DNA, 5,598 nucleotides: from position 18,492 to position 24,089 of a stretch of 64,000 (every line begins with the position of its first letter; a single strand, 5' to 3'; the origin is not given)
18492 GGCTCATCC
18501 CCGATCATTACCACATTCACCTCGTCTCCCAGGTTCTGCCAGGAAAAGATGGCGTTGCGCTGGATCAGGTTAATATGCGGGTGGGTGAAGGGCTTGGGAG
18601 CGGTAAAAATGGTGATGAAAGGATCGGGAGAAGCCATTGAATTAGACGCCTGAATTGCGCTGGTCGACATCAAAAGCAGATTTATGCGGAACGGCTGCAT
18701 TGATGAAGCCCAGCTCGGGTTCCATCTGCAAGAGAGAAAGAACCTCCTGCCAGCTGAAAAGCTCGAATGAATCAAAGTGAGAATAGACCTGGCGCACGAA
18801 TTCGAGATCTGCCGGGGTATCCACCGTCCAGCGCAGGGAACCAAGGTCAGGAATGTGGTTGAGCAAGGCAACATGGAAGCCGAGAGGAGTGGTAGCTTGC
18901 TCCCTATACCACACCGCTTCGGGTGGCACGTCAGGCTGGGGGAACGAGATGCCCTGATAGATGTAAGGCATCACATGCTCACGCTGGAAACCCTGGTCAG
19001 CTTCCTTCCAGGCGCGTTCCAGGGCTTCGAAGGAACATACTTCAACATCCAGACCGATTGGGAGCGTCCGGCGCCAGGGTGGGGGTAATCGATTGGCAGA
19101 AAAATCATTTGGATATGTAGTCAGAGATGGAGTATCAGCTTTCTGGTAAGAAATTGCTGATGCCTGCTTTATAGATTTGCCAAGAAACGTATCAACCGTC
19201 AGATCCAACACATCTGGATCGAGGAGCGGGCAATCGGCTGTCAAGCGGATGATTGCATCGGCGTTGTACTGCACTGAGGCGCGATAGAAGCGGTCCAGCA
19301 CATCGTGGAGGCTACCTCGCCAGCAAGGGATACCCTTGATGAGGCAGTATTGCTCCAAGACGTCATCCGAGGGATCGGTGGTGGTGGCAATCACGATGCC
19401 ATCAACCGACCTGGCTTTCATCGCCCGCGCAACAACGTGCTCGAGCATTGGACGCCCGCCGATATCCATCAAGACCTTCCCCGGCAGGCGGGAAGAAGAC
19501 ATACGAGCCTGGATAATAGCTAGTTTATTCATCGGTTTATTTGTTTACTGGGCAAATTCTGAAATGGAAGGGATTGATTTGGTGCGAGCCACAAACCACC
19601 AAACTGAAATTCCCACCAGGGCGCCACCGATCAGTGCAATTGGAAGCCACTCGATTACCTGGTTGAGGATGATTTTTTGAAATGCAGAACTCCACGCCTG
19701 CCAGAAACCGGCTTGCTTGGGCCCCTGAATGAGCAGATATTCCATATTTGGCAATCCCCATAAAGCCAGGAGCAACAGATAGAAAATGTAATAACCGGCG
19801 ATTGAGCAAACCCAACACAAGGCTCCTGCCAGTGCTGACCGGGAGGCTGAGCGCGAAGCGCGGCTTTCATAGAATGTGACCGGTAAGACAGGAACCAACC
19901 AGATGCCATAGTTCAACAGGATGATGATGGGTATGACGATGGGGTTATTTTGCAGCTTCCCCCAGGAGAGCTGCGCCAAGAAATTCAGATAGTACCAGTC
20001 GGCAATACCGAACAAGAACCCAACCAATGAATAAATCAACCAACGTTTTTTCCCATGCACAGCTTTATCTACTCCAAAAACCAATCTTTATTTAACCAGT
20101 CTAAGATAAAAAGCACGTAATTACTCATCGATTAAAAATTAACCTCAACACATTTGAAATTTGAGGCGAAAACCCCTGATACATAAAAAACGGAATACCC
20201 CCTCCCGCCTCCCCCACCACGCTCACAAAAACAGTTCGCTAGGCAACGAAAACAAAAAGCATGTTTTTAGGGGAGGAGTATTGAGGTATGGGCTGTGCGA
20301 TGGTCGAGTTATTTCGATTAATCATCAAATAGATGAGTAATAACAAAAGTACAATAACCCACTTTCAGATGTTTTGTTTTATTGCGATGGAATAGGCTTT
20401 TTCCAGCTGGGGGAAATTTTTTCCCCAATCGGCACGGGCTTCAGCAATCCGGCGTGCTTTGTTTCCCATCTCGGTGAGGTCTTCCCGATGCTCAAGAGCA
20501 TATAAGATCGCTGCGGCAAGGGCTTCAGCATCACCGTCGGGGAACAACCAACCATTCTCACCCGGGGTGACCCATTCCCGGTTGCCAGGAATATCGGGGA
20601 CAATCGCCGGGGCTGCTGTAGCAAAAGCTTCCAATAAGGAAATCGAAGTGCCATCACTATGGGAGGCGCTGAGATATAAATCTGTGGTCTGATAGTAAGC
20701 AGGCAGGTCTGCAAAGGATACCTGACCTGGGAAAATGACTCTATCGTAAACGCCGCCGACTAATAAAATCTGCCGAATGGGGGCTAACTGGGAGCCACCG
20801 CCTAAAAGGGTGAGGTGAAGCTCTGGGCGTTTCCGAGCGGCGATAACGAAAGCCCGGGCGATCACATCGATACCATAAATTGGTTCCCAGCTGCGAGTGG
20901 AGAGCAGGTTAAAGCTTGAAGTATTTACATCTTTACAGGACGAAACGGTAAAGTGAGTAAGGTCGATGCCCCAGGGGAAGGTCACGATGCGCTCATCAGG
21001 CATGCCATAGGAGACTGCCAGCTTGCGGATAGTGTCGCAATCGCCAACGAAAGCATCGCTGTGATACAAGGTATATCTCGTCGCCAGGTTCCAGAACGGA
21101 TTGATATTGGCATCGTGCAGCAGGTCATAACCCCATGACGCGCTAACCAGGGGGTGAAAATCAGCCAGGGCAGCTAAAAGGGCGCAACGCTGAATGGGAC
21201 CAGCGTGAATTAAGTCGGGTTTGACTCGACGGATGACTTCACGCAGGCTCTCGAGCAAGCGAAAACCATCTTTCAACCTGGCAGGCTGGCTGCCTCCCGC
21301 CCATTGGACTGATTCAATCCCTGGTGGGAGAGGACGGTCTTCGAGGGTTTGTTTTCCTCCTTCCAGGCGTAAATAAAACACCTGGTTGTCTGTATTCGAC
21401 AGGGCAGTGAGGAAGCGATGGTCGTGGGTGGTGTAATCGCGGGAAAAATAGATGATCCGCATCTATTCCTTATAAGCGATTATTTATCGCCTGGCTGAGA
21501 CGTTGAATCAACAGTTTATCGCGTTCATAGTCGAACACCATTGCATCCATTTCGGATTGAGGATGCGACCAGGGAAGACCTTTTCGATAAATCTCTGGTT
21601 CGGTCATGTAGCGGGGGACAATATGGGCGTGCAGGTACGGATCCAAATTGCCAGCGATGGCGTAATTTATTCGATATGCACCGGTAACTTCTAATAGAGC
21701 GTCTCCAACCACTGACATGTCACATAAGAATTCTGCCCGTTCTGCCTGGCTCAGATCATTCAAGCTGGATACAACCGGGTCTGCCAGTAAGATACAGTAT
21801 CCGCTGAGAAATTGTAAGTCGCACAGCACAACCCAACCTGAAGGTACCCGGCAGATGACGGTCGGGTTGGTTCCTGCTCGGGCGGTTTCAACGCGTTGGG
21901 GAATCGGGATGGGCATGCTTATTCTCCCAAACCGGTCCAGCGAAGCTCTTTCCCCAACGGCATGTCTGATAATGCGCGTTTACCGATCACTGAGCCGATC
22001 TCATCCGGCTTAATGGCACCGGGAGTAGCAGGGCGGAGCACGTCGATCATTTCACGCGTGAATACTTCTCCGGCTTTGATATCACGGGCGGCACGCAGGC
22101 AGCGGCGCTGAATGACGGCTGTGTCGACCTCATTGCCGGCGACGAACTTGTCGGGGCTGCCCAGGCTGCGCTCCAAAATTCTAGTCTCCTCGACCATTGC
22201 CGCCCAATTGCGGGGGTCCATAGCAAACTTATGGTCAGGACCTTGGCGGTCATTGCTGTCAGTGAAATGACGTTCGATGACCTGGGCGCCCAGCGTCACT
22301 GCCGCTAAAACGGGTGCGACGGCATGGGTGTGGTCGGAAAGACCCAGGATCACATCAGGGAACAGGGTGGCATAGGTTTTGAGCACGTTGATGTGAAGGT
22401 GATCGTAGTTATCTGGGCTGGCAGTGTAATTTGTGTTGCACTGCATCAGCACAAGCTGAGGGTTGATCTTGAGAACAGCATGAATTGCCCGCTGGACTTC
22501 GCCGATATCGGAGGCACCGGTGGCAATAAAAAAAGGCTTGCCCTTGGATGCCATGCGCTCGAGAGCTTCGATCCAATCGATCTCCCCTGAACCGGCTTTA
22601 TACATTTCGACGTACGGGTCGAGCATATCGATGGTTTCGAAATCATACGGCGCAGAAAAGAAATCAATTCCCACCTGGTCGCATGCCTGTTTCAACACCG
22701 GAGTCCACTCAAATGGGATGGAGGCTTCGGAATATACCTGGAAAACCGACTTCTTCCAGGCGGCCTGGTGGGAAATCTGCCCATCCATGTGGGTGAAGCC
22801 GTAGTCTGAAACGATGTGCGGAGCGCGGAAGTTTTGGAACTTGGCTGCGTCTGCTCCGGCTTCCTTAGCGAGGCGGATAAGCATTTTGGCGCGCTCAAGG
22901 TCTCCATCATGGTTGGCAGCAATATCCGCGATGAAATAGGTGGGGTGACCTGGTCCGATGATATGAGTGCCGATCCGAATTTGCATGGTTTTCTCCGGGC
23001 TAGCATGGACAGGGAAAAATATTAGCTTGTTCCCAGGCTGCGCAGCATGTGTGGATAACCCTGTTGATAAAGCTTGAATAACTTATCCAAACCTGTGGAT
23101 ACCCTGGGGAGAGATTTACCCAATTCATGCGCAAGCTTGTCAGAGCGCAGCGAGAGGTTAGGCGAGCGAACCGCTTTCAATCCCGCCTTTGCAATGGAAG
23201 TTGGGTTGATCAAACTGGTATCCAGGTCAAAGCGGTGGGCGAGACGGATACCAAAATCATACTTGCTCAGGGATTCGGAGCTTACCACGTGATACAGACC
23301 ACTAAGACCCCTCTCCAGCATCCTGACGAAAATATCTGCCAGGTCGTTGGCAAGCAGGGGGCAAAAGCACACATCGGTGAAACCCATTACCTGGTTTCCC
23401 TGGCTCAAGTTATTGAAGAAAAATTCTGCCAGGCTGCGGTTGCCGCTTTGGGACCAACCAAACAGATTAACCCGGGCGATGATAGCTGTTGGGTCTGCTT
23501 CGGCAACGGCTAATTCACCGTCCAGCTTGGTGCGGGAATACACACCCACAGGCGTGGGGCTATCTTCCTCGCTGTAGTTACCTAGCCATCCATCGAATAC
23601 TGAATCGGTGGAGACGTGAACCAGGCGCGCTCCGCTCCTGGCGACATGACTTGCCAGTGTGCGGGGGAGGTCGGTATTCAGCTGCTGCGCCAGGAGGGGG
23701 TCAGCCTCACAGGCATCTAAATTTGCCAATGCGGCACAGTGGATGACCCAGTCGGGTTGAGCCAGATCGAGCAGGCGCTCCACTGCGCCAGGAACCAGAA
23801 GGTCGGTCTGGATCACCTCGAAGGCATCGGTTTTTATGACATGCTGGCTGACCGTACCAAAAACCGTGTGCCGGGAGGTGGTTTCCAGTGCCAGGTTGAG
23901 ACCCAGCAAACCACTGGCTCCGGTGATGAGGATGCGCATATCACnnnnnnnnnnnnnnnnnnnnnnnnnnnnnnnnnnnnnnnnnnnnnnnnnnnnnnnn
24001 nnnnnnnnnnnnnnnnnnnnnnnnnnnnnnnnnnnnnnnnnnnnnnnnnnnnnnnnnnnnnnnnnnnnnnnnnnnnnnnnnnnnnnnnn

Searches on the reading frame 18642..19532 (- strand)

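Call 30: search_protein_families(library=pfam, proteins=[window:18642-19532:-], max_evalue=0.001)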
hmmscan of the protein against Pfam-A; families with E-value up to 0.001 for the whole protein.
window:18642-19532:- (296 aa): 2 families
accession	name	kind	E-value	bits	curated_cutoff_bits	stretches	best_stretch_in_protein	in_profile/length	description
PF02348.25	CTP_transf_3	-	2.7e-32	112.8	22.6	1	5-194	2-165/217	Cytidylyltransferase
PF12804.13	NTP_transf_3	-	4.2e-08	34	27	1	18-117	15-112/160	MobA-like NTP transferase domain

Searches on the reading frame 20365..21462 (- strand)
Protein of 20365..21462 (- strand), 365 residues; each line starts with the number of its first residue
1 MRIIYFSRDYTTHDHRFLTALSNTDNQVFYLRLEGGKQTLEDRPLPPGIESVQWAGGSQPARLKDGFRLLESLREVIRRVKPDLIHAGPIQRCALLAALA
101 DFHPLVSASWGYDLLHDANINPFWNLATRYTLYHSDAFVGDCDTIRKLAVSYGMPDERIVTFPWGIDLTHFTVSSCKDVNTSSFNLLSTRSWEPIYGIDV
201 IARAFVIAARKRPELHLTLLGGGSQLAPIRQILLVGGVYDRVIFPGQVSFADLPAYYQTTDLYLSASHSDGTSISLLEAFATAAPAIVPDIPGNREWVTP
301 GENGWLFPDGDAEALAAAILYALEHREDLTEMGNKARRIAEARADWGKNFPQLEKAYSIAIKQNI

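Call 30: search_protein_families(library=pfam, proteins=[window:20365-21462:-], max_evalue=0.001)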
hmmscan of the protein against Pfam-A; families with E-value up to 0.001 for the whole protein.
window:20365-21462:- (365 aa): 6 families
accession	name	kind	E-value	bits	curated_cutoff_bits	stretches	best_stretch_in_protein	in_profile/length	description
PF00534.26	Glycos_transf_1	-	4e-27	95.3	26.4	1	187-338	19-171/172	Glycosyl transferases group 1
PF13692.12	Glyco_trans_1_4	-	1.8e-25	90.3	27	1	192-324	11-141/142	Glycosyl transferases group 1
PF13524.12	Glyco_trans_1_2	-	1.2e-10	42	25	1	205-352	5-141/144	Glycosyl transferase-like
PF13439.12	Glyco_transf_4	-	7.1e-09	36.4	28.5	1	16-169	10-169/170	Glycosyltransferase Family 4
PF13477.12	Glyco_trans_4_2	-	1.3e-08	35.6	23.4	1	2-138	1-135/139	Glycosyl transferase 4-like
PF13579.12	Glyco_trans_4_4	-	1.1e-07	32.8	29.7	1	48-164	39-157/158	Glycosyl transferase 4-like domain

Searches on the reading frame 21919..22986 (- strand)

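Call 30: search_protein_families(library=pfam, proteins=[window:21919-22986:-], max_evalue=0.001)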
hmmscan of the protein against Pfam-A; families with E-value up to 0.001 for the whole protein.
window:21919-22986:- (355 aa): 2 families
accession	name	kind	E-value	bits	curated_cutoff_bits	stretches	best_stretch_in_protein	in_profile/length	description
PF03102.20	NeuB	-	2.1e-65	221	22.1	1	36-279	1-240/241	NeuB family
PF08666.17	SAF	-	6.9e-10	39.8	21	1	295-350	2-59/63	SAF domain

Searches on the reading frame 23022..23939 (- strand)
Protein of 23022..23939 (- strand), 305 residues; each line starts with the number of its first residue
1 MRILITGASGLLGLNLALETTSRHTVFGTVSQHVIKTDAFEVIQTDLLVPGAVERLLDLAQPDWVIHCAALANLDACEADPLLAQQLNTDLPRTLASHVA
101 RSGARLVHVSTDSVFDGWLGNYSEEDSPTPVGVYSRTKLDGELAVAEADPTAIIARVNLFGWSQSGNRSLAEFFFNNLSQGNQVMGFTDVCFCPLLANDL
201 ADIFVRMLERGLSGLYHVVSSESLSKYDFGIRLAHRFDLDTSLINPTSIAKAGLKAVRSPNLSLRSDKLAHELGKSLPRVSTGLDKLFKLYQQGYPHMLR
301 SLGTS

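Call 30: search_protein_families(library=pfam, proteins=[window:23022-23939:-], max_evalue=0.001)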
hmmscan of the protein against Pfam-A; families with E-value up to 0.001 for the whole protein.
window:23022-23939:- (305 aa): 3 families
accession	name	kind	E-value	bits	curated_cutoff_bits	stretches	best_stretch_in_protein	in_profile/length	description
PF04321.23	RmlD_sub_bind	-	9.8e-56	189.4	27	1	1-290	1-284/287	RmlD substrate binding domain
PF01370.27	Epimerase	-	6.9e-20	71.9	20.9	1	3-210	1-227/240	NAD dependent epimerase/dehydratase family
PF16363.11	GDP_Man_Dehyd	-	1.2e-07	31.9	27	1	4-173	1-192/332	GDP-mannose 4,6 dehydratase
